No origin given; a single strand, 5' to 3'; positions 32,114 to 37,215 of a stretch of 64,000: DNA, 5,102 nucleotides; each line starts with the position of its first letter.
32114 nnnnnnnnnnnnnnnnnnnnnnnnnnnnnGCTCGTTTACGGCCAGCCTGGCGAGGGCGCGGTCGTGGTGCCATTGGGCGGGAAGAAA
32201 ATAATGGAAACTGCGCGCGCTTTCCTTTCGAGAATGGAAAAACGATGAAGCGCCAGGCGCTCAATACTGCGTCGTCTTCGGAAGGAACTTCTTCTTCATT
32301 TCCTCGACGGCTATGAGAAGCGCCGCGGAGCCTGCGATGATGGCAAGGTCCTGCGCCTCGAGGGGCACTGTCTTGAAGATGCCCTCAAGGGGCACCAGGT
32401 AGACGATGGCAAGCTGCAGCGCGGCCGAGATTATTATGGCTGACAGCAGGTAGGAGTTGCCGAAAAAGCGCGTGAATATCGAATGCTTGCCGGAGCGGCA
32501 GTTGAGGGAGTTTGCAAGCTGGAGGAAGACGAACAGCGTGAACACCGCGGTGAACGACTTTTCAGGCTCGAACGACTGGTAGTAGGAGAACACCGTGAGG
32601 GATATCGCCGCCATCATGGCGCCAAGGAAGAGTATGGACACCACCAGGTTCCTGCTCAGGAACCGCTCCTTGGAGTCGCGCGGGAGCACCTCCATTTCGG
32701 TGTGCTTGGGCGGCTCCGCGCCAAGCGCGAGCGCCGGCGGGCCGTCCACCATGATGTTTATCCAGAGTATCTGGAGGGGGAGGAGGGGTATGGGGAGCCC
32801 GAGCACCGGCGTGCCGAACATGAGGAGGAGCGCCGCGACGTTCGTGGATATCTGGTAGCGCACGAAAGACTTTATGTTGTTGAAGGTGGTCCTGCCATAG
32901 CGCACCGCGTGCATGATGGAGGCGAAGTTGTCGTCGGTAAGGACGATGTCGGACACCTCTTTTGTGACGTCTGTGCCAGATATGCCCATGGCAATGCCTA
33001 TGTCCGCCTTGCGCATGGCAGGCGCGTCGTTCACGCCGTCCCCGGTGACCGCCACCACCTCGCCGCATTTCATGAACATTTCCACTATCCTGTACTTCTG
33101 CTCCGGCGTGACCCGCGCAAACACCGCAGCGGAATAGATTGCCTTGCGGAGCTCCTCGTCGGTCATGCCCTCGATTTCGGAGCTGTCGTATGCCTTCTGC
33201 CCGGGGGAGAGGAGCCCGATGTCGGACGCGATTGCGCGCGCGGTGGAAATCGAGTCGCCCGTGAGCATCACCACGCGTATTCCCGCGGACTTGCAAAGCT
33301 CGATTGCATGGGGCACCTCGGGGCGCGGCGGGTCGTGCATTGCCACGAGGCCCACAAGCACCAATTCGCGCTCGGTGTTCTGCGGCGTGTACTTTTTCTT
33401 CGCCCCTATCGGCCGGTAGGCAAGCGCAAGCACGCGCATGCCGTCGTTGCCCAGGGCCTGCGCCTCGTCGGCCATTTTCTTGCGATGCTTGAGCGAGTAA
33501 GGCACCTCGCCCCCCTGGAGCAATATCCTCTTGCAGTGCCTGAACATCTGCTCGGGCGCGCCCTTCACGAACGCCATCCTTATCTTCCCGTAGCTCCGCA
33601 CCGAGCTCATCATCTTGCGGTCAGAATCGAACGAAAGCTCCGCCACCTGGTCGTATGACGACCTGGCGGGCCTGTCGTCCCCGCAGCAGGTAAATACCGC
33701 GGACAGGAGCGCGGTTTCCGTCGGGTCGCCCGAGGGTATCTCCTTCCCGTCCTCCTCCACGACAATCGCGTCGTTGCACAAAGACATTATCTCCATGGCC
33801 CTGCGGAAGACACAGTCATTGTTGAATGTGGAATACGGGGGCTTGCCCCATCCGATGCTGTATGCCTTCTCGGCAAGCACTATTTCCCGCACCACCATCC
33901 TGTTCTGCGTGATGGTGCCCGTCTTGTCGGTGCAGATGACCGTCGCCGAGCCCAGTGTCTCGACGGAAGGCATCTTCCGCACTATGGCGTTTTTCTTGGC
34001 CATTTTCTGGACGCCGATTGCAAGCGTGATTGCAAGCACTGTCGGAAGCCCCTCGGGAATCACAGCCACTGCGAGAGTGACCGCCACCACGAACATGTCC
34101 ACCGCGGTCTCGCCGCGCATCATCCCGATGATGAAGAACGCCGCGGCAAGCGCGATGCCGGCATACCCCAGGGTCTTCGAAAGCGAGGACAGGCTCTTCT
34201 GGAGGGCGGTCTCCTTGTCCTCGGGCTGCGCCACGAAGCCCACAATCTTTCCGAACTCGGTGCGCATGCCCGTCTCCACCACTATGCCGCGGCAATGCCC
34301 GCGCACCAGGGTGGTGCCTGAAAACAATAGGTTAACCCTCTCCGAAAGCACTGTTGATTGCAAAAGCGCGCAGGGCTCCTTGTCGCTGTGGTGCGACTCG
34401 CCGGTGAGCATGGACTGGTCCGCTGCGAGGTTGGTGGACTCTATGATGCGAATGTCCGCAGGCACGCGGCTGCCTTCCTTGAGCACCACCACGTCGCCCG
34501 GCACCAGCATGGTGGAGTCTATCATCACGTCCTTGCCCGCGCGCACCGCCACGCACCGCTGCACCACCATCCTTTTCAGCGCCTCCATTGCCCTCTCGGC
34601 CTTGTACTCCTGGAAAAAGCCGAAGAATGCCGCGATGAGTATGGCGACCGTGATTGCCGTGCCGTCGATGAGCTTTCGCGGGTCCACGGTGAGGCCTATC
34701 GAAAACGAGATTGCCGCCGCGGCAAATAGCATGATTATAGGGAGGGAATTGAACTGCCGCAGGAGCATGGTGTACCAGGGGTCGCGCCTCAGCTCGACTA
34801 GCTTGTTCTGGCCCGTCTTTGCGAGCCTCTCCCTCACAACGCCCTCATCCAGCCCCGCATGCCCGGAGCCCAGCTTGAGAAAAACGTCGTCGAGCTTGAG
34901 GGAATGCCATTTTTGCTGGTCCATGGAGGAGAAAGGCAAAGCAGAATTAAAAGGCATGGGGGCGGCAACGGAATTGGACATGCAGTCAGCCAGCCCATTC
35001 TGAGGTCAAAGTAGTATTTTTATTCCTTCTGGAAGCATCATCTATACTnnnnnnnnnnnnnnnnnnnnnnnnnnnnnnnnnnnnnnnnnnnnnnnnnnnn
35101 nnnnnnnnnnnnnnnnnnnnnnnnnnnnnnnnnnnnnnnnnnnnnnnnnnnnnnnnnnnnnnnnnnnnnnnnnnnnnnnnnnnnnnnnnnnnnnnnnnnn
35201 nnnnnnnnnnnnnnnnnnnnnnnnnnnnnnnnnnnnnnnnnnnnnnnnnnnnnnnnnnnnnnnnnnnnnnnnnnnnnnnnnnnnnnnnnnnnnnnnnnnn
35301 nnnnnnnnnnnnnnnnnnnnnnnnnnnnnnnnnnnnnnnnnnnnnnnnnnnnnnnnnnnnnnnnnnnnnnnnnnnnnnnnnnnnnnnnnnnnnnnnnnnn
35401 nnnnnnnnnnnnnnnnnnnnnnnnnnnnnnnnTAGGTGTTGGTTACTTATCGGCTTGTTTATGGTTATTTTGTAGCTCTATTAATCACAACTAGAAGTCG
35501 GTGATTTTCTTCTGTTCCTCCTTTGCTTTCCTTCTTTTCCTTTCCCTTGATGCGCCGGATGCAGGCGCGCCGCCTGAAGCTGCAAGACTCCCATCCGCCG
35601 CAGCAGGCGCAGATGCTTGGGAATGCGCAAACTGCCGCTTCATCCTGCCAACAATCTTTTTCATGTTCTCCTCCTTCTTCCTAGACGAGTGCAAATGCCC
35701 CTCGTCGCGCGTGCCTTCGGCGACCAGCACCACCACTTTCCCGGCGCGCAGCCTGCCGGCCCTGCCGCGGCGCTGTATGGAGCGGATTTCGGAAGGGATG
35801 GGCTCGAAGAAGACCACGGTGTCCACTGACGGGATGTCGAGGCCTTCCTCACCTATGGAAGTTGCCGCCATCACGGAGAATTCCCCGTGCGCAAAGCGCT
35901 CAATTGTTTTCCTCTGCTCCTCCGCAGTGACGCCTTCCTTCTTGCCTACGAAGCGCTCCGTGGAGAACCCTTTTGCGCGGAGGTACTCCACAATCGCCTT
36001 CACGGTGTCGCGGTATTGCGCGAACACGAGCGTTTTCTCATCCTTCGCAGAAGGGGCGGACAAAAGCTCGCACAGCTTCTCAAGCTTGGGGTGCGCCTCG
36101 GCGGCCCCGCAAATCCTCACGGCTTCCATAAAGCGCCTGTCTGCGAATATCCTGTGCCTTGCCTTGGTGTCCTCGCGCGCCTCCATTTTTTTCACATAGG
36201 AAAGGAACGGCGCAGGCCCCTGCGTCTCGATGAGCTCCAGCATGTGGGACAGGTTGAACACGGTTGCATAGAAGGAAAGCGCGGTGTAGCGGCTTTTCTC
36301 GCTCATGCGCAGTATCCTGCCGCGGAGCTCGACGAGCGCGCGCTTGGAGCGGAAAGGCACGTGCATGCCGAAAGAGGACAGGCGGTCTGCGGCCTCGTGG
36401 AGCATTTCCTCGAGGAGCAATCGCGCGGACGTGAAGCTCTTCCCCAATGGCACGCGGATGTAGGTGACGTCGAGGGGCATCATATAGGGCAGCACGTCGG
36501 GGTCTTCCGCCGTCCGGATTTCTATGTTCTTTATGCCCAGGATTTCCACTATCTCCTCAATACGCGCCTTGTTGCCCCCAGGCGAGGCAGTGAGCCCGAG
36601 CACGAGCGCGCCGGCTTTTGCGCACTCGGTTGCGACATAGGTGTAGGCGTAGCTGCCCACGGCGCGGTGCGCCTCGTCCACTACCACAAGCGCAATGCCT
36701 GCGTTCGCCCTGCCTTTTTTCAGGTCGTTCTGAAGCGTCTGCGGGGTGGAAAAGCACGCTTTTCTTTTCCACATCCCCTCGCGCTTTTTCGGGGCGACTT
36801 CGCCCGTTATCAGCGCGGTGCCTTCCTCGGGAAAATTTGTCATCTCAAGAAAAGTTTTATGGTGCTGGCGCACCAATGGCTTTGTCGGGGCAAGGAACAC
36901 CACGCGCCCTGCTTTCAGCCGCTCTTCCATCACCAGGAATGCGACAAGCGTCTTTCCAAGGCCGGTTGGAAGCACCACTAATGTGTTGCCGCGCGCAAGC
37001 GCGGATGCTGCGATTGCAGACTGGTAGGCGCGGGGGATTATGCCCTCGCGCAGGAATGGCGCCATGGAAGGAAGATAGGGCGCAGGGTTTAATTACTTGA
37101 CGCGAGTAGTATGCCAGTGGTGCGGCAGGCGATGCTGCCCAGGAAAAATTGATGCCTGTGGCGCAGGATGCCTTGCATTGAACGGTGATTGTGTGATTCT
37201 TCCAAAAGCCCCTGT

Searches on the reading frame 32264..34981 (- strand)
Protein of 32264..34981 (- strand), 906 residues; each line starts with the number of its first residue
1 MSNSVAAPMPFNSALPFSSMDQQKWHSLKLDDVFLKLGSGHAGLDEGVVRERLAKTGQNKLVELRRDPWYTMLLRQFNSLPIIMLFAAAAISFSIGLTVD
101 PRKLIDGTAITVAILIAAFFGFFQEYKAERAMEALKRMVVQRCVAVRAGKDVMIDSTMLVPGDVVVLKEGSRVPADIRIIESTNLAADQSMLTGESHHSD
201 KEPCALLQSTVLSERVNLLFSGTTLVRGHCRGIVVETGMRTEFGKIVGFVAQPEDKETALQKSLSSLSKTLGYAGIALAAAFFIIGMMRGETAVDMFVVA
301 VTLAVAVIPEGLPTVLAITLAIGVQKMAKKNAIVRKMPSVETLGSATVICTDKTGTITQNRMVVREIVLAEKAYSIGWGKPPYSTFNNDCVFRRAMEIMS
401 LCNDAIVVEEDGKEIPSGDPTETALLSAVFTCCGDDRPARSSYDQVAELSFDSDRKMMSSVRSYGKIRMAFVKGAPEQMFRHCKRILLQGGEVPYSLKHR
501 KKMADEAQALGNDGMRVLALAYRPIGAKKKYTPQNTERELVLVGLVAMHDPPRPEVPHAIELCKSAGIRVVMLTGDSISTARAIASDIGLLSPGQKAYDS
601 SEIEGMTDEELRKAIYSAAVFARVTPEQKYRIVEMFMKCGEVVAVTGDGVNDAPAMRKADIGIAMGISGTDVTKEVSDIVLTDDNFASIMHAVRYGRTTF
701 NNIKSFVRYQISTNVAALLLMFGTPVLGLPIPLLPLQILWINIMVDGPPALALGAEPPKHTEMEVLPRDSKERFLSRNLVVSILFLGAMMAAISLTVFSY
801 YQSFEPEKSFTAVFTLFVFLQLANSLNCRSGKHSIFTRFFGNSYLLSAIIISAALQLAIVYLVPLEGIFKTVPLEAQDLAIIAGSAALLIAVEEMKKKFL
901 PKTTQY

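Call 72: search_protein_families(library=pfam, proteins=[window:32264-34981:-], max_evalue=0.0001)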
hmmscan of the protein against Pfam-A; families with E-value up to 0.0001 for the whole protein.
window:32264-34981:- (906 aa): 6 families
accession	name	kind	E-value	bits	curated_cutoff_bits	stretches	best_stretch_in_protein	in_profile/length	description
PF00122.25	E1-E2_ATPase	-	1.9e-48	164.8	28.1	1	141-330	5-181/181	E1-E2 ATPase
PF00689.26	Cation_ATPase_C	-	5.2e-46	157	27.3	1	730-899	1-175/175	Cation transporting ATPase, C-terminus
PF13246.12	Cation_ATPase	-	3e-20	72.5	21.7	1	401-486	2-91/91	Cation transport ATPase (P-type)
PF00702.32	Hydrolase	-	2.3e-17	64.4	26.4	1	348-660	3-191/191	haloacid dehalogenase-like hydrolase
PF00690.31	Cation_ATPase_N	-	2.8e-14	52.9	20.4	1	25-92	1-69/69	Cation transporter/ATPase, N-terminus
PF08282.18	Hydrolase_3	-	8.2e-05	22.9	20.9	0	639-692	202-254/255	haloacid dehalogenase-like hydrolase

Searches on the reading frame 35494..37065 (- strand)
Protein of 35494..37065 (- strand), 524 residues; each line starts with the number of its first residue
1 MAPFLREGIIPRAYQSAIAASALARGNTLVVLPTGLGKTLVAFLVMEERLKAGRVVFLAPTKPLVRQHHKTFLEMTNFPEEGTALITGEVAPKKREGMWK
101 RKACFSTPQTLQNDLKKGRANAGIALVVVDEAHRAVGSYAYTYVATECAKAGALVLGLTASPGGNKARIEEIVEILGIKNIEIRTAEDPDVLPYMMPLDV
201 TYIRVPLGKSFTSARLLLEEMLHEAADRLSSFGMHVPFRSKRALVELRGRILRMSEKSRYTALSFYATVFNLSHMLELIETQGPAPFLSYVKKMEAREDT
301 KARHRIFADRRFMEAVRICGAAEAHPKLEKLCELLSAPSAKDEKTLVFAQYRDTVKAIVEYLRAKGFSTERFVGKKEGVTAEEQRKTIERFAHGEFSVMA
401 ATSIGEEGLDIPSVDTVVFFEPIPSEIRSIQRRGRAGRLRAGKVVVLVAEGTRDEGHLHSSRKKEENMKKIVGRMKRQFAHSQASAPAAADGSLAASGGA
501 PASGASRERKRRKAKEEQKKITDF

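Call 72: search_protein_families(library=pfam, proteins=[window:35494-37065:-], max_evalue=0.0001)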
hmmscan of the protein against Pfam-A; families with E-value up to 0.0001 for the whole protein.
window:35494-37065:- (524 aa): 4 families
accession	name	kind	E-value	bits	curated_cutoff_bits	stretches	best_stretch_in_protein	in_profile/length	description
PF00271.37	Helicase_C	-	1.1e-23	84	23.5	1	327-439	2-109/110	Helicase conserved C-terminal domain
PF00270.35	DEAD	-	4.4e-22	79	26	1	13-163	2-161/167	DEAD/DEAH box helicase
PF04851.21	ResIII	-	2.3e-21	76.8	22.5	1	11-162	4-162/164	Type III restriction enzyme, res subunit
PF21210.2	RNA_helicase_helical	-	4.9e-08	33.5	27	1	220-316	2-107/108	Putative ATP-dependent RNA helicase, helical bundle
